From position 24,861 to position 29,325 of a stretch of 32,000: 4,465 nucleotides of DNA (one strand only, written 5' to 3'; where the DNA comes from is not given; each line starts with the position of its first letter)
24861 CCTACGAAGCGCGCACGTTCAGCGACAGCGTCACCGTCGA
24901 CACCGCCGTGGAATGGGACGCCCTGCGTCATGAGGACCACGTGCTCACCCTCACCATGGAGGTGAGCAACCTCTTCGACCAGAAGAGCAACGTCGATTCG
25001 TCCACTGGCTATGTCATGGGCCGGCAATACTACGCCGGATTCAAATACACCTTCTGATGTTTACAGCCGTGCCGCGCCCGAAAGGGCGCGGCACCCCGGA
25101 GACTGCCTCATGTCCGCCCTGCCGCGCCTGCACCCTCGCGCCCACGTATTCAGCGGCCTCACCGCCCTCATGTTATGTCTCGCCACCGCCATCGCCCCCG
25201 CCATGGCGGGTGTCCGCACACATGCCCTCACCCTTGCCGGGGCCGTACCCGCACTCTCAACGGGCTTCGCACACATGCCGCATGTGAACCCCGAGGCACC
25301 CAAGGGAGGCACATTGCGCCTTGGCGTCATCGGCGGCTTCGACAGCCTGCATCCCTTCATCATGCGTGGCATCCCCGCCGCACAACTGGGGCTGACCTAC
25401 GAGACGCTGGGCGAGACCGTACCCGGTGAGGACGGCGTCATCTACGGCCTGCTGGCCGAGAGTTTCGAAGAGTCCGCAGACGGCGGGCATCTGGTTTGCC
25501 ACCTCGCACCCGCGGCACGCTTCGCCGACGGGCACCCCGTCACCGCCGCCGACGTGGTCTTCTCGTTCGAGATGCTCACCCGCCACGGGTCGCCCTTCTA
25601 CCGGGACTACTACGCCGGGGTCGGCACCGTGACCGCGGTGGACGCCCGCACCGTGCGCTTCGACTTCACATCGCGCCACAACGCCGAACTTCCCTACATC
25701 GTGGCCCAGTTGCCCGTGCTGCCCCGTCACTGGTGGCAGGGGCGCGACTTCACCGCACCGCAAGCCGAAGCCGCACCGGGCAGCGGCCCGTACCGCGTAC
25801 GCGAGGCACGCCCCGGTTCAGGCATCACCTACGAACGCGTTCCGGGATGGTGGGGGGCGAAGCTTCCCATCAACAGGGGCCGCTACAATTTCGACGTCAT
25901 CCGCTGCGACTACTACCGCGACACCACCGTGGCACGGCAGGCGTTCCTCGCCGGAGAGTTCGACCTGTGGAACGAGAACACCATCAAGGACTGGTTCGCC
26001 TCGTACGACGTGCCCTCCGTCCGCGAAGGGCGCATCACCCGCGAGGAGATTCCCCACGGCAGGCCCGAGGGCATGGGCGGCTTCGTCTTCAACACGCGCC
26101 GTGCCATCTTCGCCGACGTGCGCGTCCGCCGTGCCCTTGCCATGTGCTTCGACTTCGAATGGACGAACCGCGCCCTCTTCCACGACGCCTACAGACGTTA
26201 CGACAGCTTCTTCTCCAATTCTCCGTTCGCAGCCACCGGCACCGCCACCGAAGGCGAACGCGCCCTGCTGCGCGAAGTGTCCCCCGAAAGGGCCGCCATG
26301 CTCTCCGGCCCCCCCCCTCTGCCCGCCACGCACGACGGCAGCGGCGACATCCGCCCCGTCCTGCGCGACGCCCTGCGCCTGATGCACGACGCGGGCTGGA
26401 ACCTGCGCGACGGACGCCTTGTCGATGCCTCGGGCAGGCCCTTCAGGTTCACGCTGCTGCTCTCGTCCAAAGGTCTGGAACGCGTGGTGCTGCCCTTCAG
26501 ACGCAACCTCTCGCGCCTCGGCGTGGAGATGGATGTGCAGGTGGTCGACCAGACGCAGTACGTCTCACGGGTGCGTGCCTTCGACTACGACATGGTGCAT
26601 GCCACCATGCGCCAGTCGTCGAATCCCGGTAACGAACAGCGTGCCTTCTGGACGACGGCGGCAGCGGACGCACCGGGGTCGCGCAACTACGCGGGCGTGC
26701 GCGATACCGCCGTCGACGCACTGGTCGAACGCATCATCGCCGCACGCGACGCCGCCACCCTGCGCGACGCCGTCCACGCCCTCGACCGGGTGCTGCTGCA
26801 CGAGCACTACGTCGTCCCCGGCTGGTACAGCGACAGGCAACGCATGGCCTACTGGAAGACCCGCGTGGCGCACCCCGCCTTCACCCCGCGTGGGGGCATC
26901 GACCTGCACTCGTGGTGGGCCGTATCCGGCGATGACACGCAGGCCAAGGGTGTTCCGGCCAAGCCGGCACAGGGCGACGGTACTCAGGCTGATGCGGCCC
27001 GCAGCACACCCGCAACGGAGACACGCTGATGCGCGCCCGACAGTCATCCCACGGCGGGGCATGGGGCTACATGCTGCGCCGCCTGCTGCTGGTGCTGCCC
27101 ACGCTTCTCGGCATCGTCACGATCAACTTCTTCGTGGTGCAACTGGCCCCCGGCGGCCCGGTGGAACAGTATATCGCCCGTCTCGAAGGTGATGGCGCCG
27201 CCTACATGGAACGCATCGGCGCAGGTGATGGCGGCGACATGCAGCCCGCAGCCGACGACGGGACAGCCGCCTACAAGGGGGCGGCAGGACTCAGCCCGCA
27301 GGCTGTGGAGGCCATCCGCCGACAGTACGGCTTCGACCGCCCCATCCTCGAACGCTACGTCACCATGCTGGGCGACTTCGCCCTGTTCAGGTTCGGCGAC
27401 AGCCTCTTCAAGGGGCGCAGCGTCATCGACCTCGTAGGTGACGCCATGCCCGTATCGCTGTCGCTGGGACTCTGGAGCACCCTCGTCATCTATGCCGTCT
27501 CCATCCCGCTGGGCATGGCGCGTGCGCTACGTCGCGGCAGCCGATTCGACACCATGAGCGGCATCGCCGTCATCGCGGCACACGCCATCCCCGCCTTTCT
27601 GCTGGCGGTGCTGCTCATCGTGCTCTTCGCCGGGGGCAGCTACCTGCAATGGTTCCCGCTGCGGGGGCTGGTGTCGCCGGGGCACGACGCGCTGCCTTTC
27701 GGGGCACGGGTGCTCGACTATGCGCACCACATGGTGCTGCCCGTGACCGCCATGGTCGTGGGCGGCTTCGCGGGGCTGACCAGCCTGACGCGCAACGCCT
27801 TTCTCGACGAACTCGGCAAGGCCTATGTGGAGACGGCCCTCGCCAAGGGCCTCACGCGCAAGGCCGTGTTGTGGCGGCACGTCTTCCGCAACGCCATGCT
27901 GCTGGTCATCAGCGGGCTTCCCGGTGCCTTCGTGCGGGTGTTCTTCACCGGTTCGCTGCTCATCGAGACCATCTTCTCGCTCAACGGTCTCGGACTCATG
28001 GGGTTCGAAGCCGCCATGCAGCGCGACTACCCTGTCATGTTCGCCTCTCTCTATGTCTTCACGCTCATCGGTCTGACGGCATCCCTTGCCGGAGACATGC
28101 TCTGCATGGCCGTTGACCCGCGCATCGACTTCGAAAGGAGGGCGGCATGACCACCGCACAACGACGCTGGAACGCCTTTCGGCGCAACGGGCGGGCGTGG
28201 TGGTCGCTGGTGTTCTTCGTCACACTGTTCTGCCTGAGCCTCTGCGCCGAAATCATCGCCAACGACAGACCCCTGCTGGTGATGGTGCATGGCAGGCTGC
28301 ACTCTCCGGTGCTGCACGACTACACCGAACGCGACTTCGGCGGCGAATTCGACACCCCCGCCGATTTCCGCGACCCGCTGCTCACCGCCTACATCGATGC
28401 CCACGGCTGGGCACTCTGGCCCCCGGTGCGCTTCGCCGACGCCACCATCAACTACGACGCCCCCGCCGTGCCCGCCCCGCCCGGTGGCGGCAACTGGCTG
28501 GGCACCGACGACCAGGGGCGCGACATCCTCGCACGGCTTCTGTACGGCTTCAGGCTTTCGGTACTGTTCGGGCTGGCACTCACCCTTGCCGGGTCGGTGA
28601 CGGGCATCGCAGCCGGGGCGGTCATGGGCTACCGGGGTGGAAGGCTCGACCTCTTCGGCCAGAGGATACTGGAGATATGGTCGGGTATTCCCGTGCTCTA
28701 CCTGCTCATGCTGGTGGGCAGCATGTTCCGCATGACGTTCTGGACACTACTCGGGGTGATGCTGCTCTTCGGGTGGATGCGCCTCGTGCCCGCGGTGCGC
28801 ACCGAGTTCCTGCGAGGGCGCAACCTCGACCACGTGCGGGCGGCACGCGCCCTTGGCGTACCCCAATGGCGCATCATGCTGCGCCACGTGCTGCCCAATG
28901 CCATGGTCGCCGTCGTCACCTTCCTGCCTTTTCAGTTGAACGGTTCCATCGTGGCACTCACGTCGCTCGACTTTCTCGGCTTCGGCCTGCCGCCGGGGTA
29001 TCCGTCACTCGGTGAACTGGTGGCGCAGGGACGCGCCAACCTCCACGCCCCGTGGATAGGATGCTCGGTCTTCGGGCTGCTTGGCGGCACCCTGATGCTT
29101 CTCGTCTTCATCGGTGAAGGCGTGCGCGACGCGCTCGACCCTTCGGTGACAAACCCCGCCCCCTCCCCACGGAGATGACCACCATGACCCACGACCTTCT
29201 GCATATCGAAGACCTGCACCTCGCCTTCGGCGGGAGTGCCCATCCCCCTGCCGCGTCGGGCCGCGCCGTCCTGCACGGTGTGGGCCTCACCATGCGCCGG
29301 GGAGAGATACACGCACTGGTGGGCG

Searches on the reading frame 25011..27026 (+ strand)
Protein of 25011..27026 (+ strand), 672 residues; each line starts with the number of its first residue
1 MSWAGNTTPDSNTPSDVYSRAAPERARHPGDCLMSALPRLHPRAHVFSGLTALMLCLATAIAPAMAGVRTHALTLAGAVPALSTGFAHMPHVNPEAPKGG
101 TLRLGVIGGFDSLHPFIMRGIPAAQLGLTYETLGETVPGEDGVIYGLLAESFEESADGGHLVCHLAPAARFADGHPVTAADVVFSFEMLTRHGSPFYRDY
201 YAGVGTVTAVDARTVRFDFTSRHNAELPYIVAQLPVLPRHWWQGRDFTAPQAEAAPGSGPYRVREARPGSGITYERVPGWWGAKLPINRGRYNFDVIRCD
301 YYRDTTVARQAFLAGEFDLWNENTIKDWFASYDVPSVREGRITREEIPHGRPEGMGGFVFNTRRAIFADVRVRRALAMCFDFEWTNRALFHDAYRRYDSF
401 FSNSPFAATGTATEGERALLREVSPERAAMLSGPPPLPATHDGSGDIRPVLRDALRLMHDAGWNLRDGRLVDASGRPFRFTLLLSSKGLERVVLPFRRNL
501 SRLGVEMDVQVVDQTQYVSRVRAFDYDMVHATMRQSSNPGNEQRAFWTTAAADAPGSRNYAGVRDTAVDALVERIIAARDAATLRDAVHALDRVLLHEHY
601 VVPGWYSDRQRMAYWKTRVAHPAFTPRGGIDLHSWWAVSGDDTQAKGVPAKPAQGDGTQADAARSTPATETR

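Call 4: search_protein_families(library=pfam, proteins=[window:25011-27026:+], max_evalue=0.1)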
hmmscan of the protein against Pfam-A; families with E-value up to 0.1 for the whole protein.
window:25011-27026:+ (672 aa): 2 families
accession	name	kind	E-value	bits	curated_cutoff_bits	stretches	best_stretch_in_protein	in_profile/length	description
PF00496.27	SBP_bac_5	-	1e-59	203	32.4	1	144-543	2-356/368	Bacterial extracellular solute-binding proteins, family 5 Middle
PF10281.14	Ish1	-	0.031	15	26.6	1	317-346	1-29/37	Putative nuclear envelope organisation protein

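Call 5: search_protein_families(library=ncbifam, proteins=[window:25011-27026:+], max_evalue=0.1)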
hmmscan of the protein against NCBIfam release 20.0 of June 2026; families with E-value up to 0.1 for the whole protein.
window:25011-27026:+ (672 aa): 9 families
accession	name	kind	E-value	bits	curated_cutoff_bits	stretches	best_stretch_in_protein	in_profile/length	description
TIGR02294.1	nickel_nikA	equivalog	2.3e-15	56.1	393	2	130-403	36-299/501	nickel ABC transporter substrate-binding protein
TIGR04028.1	SBP_KPN_01854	hypoth_equivalog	2.9e-11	42.6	468.5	2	148-404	48-304/509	TIGR04028 family ABC transporter substrate-binding protein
NF045468.1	Opp5A_nikA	equivalog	4.6e-10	38.6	600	1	131-409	46-298/488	nickel ABC transporter substrate-binding protein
NF011684.0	PRK15104.1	equivalog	1.5e-07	30.5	947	1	111-210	50-147/543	oligopeptide ABC transporter substrate-binding protein OppA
NF047575.1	opine_bind_CntA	exception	2e-06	26.6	800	1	112-287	49-222/535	staphylopine-dependent metal ABC transporter substrate-binding lipoprotein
NF007287.0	PRK09755.1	equivalog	0.00022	20.2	1098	0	141-195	73-129/535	ABC transporter substrate-binding protein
NF043070.1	DppA_dipep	equivalog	0.0019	16.8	1005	1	146-292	76-244/535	dipeptide ABC transporter periplasmic-binding protein DppA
NF011689.0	PRK15109.1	equivalog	0.0039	15.9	560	0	499-610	403-513/547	ABC transporter substrate-binding protein SapA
NF045467.1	Opp4A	equivalog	0.014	13.7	650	0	150-194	84-128/556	oligopeptide ABC transporter substrate-binding protein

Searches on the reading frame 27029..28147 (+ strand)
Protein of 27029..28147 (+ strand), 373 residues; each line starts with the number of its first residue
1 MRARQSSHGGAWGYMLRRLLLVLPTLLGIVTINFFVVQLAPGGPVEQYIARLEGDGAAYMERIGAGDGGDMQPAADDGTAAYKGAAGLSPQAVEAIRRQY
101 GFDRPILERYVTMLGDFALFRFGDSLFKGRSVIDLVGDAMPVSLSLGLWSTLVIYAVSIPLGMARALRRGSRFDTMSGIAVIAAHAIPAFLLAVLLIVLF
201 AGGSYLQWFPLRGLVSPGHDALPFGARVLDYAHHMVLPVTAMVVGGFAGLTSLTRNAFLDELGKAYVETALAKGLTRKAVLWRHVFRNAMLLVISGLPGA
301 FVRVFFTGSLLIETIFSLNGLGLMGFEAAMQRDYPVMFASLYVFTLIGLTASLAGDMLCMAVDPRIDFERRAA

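Call 11: search_protein_families(library=pfam, proteins=[window:27029-28147:+], max_evalue=0.001)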
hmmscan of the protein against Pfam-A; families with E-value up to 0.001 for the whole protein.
window:27029-28147:+ (373 aa): 1 family
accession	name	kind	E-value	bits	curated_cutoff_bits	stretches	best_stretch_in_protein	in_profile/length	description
PF00528.27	BPD_transp_1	-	7e-33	114.3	26.4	1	159-366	2-182/184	Binding-protein-dependent transport system inner membrane component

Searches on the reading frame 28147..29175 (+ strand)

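Call 11: search_protein_families(library=pfam, proteins=[window:28147-29175:+], max_evalue=0.001)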
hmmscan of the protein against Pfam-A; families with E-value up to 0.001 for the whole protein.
window:28147-29175:+ (343 aa): 2 families
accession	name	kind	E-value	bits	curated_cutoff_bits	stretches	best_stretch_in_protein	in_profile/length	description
PF00528.27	BPD_transp_1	-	2.1e-27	96.5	26.4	1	153-335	1-183/184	Binding-protein-dependent transport system inner membrane component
PF12911.12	OppC_N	-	0.0001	22.5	23.9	1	5-39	4-38/53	N-terminal TM domain of oligopeptide transport permease C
